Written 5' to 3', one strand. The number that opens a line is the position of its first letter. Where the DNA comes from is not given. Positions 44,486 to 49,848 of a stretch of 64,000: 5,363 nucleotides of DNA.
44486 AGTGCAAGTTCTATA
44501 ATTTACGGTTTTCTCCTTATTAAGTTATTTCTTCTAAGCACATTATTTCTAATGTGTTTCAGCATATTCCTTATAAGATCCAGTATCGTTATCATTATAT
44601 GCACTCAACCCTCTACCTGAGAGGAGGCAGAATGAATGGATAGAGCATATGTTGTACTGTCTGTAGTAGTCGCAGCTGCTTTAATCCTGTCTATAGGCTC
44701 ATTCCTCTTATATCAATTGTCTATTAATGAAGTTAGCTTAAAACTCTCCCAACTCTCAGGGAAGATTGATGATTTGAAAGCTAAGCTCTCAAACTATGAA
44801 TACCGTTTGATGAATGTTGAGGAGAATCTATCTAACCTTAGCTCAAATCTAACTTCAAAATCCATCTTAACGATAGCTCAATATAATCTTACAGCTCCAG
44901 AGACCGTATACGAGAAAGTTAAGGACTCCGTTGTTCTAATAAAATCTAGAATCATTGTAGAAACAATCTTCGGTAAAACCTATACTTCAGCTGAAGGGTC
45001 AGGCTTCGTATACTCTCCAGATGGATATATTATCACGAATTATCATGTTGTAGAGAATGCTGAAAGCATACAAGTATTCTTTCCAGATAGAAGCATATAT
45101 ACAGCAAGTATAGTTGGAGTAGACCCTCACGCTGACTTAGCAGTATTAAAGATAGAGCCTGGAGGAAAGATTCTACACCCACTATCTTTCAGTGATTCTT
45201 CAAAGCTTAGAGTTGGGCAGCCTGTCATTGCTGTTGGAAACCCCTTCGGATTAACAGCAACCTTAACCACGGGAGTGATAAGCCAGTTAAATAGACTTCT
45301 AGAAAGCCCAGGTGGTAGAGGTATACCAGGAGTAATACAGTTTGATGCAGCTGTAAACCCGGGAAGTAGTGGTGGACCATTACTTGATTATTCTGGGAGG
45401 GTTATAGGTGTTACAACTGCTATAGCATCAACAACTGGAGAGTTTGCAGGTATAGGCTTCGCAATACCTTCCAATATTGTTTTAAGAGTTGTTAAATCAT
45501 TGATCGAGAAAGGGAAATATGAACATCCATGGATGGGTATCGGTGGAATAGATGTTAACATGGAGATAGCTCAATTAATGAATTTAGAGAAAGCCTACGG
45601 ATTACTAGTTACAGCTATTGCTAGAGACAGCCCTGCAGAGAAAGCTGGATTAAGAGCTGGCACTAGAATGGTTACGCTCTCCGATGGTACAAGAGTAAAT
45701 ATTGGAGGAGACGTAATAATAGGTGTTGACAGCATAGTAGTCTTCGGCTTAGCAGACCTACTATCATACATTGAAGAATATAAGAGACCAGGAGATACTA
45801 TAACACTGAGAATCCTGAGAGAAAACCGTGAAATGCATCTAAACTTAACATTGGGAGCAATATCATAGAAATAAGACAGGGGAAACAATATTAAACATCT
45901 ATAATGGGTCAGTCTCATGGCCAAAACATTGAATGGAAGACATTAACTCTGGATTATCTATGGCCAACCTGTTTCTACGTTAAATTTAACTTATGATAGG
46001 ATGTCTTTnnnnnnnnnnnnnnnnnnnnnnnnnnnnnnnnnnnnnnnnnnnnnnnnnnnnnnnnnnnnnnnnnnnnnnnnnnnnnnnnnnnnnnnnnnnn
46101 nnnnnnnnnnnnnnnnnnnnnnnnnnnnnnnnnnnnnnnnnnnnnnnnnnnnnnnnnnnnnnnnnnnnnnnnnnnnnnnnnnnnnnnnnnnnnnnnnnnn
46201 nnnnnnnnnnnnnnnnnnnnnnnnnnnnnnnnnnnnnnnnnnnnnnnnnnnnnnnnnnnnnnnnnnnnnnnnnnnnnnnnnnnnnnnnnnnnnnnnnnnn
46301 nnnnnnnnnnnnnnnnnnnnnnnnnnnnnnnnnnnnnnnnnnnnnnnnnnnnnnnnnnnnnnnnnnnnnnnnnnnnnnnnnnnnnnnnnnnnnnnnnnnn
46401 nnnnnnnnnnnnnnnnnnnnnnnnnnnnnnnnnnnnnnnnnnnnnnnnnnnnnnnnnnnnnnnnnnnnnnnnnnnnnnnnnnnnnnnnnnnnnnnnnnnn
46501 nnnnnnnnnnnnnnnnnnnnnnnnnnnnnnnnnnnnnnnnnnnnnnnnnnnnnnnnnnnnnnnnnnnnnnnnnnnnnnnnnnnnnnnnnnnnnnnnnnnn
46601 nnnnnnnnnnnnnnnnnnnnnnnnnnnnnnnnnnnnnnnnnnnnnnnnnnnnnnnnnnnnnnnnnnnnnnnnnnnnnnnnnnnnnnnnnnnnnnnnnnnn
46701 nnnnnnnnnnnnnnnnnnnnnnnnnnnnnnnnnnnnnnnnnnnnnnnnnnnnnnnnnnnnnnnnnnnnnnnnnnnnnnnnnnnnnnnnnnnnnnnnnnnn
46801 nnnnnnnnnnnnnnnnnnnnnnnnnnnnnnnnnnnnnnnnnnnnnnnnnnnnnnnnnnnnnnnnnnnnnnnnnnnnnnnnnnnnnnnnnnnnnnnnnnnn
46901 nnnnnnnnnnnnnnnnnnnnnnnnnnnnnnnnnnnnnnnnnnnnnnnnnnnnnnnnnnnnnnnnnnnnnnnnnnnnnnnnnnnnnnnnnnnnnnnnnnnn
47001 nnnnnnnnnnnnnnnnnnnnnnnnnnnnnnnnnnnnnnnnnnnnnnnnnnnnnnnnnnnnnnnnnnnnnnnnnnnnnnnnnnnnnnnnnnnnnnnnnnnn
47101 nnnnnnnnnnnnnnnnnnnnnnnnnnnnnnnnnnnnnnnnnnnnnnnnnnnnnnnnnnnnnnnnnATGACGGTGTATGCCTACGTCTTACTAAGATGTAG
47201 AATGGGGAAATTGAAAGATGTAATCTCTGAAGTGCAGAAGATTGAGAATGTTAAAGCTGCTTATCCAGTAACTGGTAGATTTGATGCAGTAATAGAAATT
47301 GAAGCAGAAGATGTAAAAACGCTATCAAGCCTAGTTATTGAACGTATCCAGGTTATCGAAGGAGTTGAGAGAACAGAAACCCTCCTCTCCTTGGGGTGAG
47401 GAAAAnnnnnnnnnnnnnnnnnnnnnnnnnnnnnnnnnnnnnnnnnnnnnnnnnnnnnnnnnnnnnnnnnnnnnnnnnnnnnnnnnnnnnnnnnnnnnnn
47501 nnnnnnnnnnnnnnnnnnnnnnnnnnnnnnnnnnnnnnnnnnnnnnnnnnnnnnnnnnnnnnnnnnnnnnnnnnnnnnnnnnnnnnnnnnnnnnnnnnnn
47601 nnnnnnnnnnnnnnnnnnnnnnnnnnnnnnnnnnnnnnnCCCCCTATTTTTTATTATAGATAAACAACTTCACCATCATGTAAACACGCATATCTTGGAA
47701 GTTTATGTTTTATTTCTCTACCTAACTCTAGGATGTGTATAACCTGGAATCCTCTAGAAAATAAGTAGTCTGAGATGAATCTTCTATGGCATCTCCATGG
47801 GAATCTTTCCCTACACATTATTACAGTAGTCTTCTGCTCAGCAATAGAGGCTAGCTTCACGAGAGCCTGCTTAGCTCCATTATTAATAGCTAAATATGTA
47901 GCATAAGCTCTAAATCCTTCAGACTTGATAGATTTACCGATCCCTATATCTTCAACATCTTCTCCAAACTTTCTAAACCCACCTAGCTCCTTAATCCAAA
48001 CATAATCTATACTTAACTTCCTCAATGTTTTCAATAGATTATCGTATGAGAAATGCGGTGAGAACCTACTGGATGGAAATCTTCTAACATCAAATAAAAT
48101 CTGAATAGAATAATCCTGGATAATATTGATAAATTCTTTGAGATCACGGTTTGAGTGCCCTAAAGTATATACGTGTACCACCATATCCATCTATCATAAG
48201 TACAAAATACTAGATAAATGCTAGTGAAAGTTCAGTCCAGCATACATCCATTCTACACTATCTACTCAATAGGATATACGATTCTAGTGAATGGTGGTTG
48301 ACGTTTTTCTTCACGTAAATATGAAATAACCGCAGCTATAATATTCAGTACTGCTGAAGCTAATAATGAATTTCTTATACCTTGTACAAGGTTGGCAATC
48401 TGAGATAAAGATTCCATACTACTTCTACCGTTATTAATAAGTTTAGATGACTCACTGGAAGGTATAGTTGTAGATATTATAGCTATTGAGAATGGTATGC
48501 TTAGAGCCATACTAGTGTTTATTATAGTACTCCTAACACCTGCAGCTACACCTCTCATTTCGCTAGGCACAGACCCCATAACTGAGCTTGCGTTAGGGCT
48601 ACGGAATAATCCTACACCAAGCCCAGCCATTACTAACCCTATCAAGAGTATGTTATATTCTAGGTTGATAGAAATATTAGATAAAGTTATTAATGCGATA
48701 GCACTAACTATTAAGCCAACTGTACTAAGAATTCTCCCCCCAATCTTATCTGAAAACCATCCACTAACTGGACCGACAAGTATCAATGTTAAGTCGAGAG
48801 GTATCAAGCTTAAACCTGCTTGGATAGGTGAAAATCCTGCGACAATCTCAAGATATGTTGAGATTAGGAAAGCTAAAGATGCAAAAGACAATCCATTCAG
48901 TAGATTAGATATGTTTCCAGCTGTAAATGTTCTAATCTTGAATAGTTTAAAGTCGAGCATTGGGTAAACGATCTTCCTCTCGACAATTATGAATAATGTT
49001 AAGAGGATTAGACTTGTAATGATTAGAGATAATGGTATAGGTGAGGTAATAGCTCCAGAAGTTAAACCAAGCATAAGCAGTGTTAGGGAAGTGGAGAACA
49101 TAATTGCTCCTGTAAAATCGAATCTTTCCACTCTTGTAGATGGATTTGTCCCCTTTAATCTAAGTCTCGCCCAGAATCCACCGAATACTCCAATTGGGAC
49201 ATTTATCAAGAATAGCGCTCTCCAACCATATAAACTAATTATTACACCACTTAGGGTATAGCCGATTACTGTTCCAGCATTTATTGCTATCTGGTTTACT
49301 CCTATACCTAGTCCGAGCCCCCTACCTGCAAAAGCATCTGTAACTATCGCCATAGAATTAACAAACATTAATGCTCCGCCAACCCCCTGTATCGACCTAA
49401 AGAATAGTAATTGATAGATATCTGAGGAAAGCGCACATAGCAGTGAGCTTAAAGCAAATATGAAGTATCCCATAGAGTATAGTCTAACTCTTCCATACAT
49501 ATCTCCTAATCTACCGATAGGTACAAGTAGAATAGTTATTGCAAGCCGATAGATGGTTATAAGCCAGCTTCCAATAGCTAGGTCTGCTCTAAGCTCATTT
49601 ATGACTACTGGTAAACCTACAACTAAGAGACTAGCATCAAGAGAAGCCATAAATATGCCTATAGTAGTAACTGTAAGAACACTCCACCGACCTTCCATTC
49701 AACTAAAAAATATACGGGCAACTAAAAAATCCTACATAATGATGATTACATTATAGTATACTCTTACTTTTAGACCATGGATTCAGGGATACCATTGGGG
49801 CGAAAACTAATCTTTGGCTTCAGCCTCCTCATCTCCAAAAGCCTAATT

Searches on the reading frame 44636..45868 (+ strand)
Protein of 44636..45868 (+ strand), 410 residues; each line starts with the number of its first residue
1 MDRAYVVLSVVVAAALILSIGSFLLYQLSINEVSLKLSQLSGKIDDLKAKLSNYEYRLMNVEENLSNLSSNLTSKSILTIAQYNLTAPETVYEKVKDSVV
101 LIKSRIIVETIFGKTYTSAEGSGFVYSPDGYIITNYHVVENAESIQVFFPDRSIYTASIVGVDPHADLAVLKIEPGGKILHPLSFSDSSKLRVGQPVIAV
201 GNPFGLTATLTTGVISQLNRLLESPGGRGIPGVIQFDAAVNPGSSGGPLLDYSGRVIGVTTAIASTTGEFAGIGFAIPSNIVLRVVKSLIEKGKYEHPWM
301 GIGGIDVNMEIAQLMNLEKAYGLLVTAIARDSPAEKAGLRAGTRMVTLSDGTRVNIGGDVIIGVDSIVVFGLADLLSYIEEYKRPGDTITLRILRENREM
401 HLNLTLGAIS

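Call 65: search_protein_families(library=pfam, proteins=[window:44636-45868:+], max_evalue=0.001)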
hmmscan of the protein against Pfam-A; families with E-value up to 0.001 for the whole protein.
window:44636-45868:+ (410 aa): 4 families
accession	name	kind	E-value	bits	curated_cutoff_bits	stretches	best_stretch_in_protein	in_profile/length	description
PF13365.12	Trypsin_2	-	2.4e-37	129.3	27.6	1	121-259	1-144/144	Trypsin-like peptidase domain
PF00089.32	Trypsin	-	1.7e-13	51.4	20.6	1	122-283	28-217/220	Trypsin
PF13180.12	PDZ_2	-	2.3e-10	41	27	1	314-406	12-80/80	PDZ domain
PF17820.7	PDZ_6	-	5.8e-06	26.4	27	0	325-342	2-19/54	PDZ domain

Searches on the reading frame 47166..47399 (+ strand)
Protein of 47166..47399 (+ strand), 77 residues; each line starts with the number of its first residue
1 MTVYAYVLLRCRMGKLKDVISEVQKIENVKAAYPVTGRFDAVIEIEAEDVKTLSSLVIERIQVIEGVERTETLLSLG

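Call 65: search_protein_families(library=pfam, proteins=[window:47166-47399:+], max_evalue=0.001)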
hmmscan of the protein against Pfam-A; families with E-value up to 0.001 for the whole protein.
window:47166-47399:+ (77 aa): 1 family
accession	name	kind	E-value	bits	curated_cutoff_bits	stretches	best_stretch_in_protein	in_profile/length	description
PF01037.27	AsnC_trans_reg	-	1.7e-14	53.9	25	1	7-76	1-71/73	Lrp/AsnC ligand binding domain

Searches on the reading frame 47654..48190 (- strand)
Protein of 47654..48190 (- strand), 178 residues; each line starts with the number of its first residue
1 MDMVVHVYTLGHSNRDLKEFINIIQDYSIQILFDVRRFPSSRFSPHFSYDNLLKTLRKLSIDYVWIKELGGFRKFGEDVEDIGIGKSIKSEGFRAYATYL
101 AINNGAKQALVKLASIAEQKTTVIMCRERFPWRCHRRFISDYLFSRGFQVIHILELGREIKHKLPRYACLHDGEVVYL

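Call 3: search_protein_families(library=pfam, proteins=[window:47654-48190:-], max_evalue=0.1)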
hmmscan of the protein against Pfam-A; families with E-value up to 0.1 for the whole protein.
window:47654-48190:- (178 aa): 2 families
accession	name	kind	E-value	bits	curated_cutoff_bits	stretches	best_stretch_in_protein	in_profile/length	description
PF04343.18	DUF488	-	1.5e-27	97.1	22.2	1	17-143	2-121/121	Domain of unknown function DUF488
PF22751.1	DUF488-N3a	-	0.002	18.9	27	1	64-145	37-116/118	Active DUF488-N3 subclade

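Call 4: search_protein_families(library=ncbifam, proteins=[window:47654-48190:-], max_evalue=0.1)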
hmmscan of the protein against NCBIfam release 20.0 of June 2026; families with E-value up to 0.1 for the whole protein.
window:47654-48190:- (178 aa): 0 families

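Call 29: search_protein_families(library=padloc, proteins=[window:47654-48190:-], max_evalue=0.01)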
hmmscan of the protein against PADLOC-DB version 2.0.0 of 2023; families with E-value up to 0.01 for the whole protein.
window:47654-48190:- (178 aa): 4 families
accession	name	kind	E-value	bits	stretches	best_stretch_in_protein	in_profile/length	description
PDLC04657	PDC-M45B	-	2.1e-25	87.5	1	5-163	4-153/204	-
PDLC04505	PDC-M19A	-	5.6e-15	53.5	1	6-146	150-284/294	-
PDLC04658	PDC-M45C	-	4.4e-09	34.3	1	6-146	2-135/145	-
PDLC04504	PDC-M19A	-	3.1e-07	28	1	7-141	91-219/234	-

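Call 76: search_solved_structures(query=window:47654-48190:-, max_evalue=0.01)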
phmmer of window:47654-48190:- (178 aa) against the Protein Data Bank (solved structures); distinct sequences matched with E-value up to 0.01: 0.

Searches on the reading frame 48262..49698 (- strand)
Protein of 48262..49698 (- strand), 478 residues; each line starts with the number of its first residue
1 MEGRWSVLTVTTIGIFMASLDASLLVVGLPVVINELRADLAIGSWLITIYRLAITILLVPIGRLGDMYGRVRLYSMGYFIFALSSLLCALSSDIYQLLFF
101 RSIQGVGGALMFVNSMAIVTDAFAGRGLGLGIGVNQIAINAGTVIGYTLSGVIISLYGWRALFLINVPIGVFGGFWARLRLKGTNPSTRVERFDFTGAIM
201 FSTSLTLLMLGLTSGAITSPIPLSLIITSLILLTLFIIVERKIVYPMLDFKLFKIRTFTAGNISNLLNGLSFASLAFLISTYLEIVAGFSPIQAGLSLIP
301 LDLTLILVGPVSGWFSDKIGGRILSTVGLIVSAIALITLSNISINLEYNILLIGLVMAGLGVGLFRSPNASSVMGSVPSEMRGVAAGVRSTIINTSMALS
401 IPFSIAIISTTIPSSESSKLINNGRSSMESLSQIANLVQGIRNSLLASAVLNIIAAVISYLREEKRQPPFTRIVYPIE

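Call 65: search_protein_families(library=pfam, proteins=[window:48262-49698:-], max_evalue=0.001)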
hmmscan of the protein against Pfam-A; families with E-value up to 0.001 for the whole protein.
window:48262-49698:- (478 aa): 3 families
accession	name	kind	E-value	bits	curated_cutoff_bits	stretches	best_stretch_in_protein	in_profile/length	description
PF07690.21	MFS_1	-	3.4e-56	191.1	33.4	2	12-399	2-345/347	Major Facilitator Superfamily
PF00083.30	Sugar_tr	-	1.7e-05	24.3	22.3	1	45-173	50-184/452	Sugar (and other) transporter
PF05977.19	MFS_3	-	8.2e-05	21.7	27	1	49-200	53-208/524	Transmembrane secretion effector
